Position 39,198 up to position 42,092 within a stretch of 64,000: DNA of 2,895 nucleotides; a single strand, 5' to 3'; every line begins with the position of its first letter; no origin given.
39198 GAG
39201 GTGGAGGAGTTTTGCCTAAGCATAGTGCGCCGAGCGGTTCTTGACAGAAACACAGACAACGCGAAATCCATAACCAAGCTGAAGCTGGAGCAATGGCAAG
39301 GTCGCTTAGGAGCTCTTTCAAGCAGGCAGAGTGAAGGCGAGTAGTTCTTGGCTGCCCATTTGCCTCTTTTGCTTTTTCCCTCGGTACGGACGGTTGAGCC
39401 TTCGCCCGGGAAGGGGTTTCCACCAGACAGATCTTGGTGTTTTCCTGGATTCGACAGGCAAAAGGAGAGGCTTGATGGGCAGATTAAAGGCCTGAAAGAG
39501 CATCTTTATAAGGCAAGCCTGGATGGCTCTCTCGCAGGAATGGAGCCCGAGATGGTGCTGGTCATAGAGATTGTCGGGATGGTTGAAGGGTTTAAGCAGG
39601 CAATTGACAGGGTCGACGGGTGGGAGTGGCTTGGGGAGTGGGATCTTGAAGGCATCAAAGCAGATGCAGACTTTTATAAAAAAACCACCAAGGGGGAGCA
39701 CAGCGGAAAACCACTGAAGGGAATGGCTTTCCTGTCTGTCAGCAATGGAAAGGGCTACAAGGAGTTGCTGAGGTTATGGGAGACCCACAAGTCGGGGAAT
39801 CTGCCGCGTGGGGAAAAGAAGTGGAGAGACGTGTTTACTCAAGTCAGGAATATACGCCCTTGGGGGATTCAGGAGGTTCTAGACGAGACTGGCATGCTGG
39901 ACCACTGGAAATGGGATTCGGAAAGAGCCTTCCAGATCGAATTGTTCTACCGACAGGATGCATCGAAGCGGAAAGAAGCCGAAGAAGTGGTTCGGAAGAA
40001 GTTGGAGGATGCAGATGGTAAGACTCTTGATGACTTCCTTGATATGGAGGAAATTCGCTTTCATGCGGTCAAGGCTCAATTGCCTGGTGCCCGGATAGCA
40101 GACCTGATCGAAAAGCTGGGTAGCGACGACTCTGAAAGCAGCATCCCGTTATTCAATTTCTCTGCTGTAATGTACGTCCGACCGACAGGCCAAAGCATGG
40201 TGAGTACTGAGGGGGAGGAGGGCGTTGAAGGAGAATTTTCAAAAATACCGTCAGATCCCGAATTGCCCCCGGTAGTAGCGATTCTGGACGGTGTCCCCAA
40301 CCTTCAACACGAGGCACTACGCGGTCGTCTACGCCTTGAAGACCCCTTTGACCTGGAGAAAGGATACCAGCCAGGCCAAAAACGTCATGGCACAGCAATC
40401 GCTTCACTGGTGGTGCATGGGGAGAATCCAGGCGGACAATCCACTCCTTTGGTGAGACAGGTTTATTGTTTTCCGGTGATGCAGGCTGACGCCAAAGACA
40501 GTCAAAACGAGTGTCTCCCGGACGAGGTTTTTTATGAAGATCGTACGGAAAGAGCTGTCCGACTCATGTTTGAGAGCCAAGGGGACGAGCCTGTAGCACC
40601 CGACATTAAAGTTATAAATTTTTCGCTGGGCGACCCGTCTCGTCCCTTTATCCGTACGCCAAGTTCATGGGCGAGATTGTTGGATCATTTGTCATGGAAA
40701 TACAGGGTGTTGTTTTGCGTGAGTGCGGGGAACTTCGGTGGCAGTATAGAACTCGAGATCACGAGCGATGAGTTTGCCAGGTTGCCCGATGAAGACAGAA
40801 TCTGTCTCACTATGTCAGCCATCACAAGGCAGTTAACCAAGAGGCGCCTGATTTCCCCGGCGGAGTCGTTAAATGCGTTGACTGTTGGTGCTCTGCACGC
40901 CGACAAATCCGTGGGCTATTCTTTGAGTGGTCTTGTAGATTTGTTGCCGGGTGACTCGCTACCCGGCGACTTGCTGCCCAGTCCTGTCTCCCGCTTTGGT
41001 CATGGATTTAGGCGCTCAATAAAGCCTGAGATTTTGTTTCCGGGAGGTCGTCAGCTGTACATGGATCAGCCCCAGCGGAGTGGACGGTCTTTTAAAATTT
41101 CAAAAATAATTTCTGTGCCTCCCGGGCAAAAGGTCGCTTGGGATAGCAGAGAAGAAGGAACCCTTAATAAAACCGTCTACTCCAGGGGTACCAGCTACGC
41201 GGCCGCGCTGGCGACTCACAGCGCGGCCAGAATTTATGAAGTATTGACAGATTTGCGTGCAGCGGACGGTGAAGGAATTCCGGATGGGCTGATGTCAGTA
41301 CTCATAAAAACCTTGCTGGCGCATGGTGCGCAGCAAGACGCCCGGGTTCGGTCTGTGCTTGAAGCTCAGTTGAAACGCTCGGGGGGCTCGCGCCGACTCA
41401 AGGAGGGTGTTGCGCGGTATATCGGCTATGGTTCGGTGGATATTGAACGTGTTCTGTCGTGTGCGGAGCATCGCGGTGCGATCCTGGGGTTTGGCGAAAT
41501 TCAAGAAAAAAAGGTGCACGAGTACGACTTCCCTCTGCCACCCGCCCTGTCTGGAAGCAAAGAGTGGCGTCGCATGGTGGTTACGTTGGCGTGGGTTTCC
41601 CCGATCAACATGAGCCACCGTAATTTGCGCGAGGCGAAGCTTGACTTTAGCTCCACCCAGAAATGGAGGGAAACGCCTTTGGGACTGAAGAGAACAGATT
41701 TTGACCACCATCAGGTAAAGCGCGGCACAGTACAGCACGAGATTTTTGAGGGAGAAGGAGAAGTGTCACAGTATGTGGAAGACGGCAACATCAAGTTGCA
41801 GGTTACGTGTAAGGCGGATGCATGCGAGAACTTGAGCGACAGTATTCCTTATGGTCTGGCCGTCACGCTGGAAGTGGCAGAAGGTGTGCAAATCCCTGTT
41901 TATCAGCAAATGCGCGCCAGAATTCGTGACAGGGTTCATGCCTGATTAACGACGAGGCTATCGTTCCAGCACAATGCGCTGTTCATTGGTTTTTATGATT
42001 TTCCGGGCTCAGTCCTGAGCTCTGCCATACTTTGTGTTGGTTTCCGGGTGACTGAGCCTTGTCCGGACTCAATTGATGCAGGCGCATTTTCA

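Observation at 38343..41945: AAA+ ATPase + S8 subtilase two-gene cassette between thrB and polA (IetAS-type candidate anti-phage system)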

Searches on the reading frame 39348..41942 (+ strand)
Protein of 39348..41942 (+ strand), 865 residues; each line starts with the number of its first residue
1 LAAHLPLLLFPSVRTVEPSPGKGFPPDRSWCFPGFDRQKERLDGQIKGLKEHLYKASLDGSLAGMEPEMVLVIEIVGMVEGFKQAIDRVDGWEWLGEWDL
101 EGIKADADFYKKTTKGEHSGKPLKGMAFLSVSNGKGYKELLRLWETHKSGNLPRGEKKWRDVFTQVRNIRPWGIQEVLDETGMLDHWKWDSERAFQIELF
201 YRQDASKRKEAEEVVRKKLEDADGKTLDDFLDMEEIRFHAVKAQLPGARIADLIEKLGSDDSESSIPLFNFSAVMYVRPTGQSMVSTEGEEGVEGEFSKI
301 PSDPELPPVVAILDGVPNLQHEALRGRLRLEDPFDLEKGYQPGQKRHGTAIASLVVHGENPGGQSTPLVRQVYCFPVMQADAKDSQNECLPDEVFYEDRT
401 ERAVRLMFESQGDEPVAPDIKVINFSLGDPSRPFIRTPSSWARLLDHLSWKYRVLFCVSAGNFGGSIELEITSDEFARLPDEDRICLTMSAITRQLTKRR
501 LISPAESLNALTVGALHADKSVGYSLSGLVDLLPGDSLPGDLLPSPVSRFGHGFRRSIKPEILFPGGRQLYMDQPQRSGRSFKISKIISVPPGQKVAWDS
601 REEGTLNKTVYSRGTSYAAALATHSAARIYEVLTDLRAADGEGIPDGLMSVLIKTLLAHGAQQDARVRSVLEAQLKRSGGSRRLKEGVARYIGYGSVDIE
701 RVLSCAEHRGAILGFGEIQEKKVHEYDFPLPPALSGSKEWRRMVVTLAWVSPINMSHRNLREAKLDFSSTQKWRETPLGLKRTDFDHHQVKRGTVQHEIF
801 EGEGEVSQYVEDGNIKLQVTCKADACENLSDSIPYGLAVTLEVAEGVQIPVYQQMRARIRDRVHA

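Call 3: search_protein_families(library=padloc, proteins=[window:39348-41942:+], max_evalue=0.01)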
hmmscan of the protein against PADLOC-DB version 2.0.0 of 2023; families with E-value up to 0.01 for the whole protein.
window:39348-41942:+ (865 aa): 8 families
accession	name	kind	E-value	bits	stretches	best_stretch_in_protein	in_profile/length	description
PDLC04233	IetS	-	6.7e-280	928.9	1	1-864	1-849/855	-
PDLC04234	IetS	-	3.5e-150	499.3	1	6-662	5-655/656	-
PDLC02198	IetS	-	8.4e-29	98.1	1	300-768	246-673/795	-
PDLC02197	IetS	-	8.8e-28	95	1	156-754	123-615/749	-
PDLC02199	IetS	-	4.2e-14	49.7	1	344-735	347-663/826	-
PDLC02200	IetS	-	1.5e-13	47.9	1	308-750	270-628/780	-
PDLC02201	IetS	-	6e-13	45.9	2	493-679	398-542/781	-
PDLC02202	IetS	-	3e-06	23.8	1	416-564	392-496/780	-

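Call 4: search_protein_families(library=pfam, proteins=[window:39348-41942:+], max_evalue=0.01)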
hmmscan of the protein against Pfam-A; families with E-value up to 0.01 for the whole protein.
window:39348-41942:+ (865 aa): 1 family
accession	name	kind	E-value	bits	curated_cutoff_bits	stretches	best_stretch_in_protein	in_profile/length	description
PF00082.27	Peptidase_S8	-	1.1e-18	68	21.8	1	309-681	5-274/288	Subtilase family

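Call 5: search_protein_families(library=ncbifam, proteins=[window:39348-41942:+], max_evalue=0.01)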
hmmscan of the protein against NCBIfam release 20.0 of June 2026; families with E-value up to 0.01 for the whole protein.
window:39348-41942:+ (865 aa): 2 families
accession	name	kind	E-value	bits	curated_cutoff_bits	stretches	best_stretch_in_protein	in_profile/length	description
NF042956.1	IteS_antiphage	equivalog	1e-27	96.8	900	1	156-674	119-546/747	S8 family anti-phage peptidase IteS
TIGR03921.1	T7SS_mycosin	equivalog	0.0049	16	278.75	0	591-640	202-254/353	type VII secretion-associated serine protease mycosin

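Call 11: find_homologous_proteins(query=window:39348-41942:+)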
Query window:39348-41942:+ (865 aa): 775 proteins with E <= 0.001 among 8000 candidates; the best 120 are listed.
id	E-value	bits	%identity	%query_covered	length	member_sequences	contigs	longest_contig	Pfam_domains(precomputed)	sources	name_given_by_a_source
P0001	0.0e+0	1829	100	92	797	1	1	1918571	PF00082.28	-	-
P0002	0.0e+0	1408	77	94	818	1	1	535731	PF00082.28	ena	-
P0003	0.0e+0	1403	69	100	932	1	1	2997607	PF00082.28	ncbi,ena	-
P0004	0.0e+0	1394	70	100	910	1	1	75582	PF00082.28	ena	-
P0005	0.0e+0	1040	56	100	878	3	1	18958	PF00082.28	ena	-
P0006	0.0e+0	1038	56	100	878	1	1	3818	PF00082.28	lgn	-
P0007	0.0e+0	1037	56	100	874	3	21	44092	PF00082.28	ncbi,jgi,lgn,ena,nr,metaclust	ncbi:MAG: exopolyphosphatase [Gallionellales bacterium RIFCSPHIGHO2_02_FULL_57_16]|nr:MAG: exopolyph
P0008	0.0e+0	1034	54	100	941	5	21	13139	PF00082.28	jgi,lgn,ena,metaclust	metaclust:\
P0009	0.0e+0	1034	56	100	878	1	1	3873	PF00082.28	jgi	jgi:hypothetical protein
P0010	0.0e+0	1032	56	100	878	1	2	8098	PF00082.28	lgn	-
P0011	0.0e+0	1031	53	100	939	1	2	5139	PF00082.28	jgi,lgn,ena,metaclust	metaclust:\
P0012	0.0e+0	1027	51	100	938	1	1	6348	PF00082.28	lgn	-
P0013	0.0e+0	1026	56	100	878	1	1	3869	PF00082.28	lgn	-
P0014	0.0e+0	1025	56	99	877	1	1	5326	PF00082.28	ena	-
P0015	0.0e+0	1024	57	86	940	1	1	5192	PF00082.28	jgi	-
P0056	2.7e-295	1000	54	100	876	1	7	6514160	PF00082.28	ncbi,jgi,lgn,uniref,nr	ncbi:S8 family peptidase [Pseudomonas paraeruginosa]|uniref:S8 family peptidase n=1 Tax=Pseudomonas 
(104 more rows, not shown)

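Call 12: find_encoding_contigs(protein=P0001, flank=10000, max_places=4)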
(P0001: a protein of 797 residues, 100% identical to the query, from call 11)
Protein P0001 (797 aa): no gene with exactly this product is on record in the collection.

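Call 13: find_encoding_contigs(protein=P0003, flank=10000, max_places=4)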
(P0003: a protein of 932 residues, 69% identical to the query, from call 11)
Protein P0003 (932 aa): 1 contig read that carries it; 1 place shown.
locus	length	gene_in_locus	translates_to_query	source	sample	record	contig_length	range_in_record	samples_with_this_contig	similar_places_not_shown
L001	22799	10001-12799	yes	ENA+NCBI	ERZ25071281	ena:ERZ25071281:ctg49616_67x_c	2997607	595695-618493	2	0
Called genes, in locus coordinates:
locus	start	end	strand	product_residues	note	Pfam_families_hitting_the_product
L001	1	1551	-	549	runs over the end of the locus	PF12760:Zn_ribbon_IS1595 (weak), PF01555:N6_N4_Mtase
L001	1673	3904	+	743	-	PF00580:UvrD-helicase, PF13604:AAA_30 (faint), PF01443:Viral_helicase1 (faint), PF13245:AAA_19, PF13401:AAA_22 (faint), PF13361:UvrD_C, PF13538:UvrD_C_2 (weak)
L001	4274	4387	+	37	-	-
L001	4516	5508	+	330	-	PF03480:DctP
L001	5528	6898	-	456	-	PF06808:DctM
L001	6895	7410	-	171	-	PF04290:DctQ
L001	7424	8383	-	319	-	PF01636:APH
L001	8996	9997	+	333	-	PF05673:DUF815 (weak), PF05496:RuvB_N (faint), PF20720:nSTAND3 (weak), PF00004:AAA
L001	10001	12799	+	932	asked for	PF00082:Peptidase_S8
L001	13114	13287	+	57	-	-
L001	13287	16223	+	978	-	PF02739:5_3_exonuc_N, PF01367:5_3_exonuc, PF01612:DNA_pol_A_exo1, PF22619:DNA_polI_exo1, PF00476:DNA_pol_A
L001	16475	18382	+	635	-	PF00664:ABC_membrane (faint), PF00005:ABC_tran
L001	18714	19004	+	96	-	-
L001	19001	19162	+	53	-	-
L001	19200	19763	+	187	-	PF01728:FtsJ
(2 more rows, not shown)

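Call 14: find_encoding_contigs(protein=P0002, flank=10000, max_places=4)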
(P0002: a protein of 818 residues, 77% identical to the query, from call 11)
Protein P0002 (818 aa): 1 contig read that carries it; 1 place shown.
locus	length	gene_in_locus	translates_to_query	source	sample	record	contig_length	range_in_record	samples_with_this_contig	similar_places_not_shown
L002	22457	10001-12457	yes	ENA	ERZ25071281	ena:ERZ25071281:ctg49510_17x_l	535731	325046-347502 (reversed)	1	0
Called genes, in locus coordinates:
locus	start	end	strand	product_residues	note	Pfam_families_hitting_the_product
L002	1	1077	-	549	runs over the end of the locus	PF12760:Zn_ribbon_IS1595 (weak), PF01555:N6_N4_Mtase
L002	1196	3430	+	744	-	PF13604:AAA_30 (faint), PF00580:UvrD-helicase, PF13245:AAA_19, PF13361:UvrD_C, PF13538:UvrD_C_2 (weak)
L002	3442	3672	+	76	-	-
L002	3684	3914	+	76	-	-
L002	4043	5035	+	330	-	PF03480:DctP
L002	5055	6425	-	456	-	PF06808:DctM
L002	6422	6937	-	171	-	PF04290:DctQ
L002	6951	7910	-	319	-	PF01636:APH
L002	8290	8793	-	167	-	-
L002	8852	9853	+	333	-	PF05673:DUF815 (weak), PF05496:RuvB_N (faint), PF20720:nSTAND3 (weak), PF00004:AAA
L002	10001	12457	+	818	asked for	PF00082:Peptidase_S8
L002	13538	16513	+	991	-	PF02739:5_3_exonuc_N, PF01367:5_3_exonuc, PF01612:DNA_pol_A_exo1, PF22619:DNA_polI_exo1, PF00476:DNA_pol_A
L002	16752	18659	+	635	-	PF00664:ABC_membrane (weak), PF00005:ABC_tran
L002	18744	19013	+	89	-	-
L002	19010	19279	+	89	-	-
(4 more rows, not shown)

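Call 15: find_encoding_contigs(protein=P0004, flank=10000, max_places=4)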
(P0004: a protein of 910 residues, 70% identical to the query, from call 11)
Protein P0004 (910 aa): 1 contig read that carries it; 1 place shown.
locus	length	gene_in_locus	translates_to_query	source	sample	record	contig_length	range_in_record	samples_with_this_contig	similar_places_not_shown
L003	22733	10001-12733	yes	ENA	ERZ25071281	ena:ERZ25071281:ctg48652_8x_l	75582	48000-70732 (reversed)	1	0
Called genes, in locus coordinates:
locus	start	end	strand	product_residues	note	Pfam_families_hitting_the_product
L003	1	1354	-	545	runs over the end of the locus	PF12760:Zn_ribbon_IS1595 (weak), PF01555:N6_N4_Mtase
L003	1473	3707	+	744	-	PF13604:AAA_30 (faint), PF00580:UvrD-helicase, PF13245:AAA_19, PF13361:UvrD_C, PF13538:UvrD_C_2 (weak)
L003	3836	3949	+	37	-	-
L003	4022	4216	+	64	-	-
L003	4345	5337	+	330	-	PF03480:DctP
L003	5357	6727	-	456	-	PF06808:DctM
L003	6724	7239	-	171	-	PF04290:DctQ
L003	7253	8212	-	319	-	PF01636:APH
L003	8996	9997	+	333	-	PF05673:DUF815 (weak), PF05496:RuvB_N (faint), PF20720:nSTAND3 (weak), PF00004:AAA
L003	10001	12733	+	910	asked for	PF00082:Peptidase_S8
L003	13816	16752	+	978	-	PF02739:5_3_exonuc_N, PF01367:5_3_exonuc, PF01612:DNA_pol_A_exo1, PF22619:DNA_polI_exo1, PF00476:DNA_pol_A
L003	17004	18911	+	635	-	PF00664:ABC_membrane (weak), PF00005:ABC_tran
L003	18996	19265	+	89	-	-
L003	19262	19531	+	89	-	-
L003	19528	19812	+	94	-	-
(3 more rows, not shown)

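Call 21: search_solved_structures(query=window:39348-41942:+, max_evalue=0.01, show_alignments=2)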
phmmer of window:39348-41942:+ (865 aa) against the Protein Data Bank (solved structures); distinct sequences matched with E-value up to 0.01: 0.

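Call 25: find_related_loci(query=A1, collection=genome_contigs, flank=10000)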
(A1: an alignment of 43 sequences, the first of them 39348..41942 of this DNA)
Query A1 (865 aa) in genome_contigs; peptide patterns used: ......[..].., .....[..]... (x = any residue, [..] = any of these).
487 stretches matched a pattern; 372 encode a relative of the query (tblastn E <= 1e-3); the best 80 are kept; 80 distinct loci.
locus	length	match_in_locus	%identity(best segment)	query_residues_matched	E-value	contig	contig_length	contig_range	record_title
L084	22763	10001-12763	69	10-863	0e+0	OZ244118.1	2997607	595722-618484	MAG: uncultured candidatus Porisulfidus sp. isolate f8cba6c3-7e1b-4da5-9e71-6b9c0636047c genome assembly, chromosome: 1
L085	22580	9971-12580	57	1-863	0e+0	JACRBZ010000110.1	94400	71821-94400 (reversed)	MAG: Deltaproteobacteria bacterium isolate NC_groundwater_1633_Pr3_B-0.1um_51_17 SR-2_scaffold_141_4203606, whole genome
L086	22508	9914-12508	55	1-863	0e+0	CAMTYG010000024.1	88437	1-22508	MAG: uncultured Sulfuricella sp. isolate G04_MAG_00040 genome assembly, contig: G04_MAG_00040_000000000008, whole genome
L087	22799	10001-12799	52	1-863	0e+0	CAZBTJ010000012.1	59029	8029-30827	MAG TPA_asm: uncultured Pirellulales bacterium isolate SRP191223_co1_250 genome assembly, contig: NODE_295_length_59029_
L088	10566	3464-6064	55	1-863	0e+0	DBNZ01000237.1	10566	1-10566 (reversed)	MAG TPA_asm: Methylococcaceae bacterium UBA659 UBA659_contig_4048, whole genome shotgun sequence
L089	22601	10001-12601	54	1-863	0e+0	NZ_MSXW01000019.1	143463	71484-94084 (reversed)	Pseudomonas sp. PA27(2017) strain PA27 NODE_23_length_143315_cov_85.276276, whole genome shotgun sequence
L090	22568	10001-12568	54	7-860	0e+0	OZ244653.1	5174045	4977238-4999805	MAG: bacterium isolate 39c32cc5-dc70-4d00-b26d-4165b0e321b9 genome assembly, chromosome: 1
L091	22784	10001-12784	53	1-863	0e+0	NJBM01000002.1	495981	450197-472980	MAG: Planctomycetes bacterium B3_Pla 6, whole genome shotgun sequence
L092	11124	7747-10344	54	1-863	0e+0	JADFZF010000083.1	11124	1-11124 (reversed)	MAG: Magnetococcales bacterium isolate nHA5abin3 nHA5a_bin3_NODE_83_length_11124_cov_7.706436, whole genome shotgun sequ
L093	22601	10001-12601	54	1-863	0e+0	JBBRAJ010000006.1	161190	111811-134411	MAG: Burkholderiales bacterium isolate Co_metawrap_2286 Cmw_2286_k141_4077751_length_161190_cov_45.9978, whole genome sh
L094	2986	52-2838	53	1-863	0e+0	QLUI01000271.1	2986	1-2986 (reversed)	MAG: Bacillota bacterium isolate GPS1B09 DDT30_271, whole genome shotgun sequence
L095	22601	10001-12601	53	1-863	0e+0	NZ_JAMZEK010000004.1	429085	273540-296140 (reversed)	Dyella lutea strain Sa contig4, whole genome shotgun sequence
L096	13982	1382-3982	52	1-863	0e+0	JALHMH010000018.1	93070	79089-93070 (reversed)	MAG: Lysobacterales bacterium isolate Bin_30_4_2 c_000000001451, whole genome shotgun sequence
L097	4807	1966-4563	52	1-863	0e+0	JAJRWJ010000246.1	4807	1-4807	MAG: Gammaproteobacteria bacterium isolate Dive96_bin2.171 k141_1572896, whole genome shotgun sequence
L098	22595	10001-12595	53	1-863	0e+0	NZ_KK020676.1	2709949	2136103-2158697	Stutzerimonas stutzeri KOS6 scaffold2, whole genome shotgun sequence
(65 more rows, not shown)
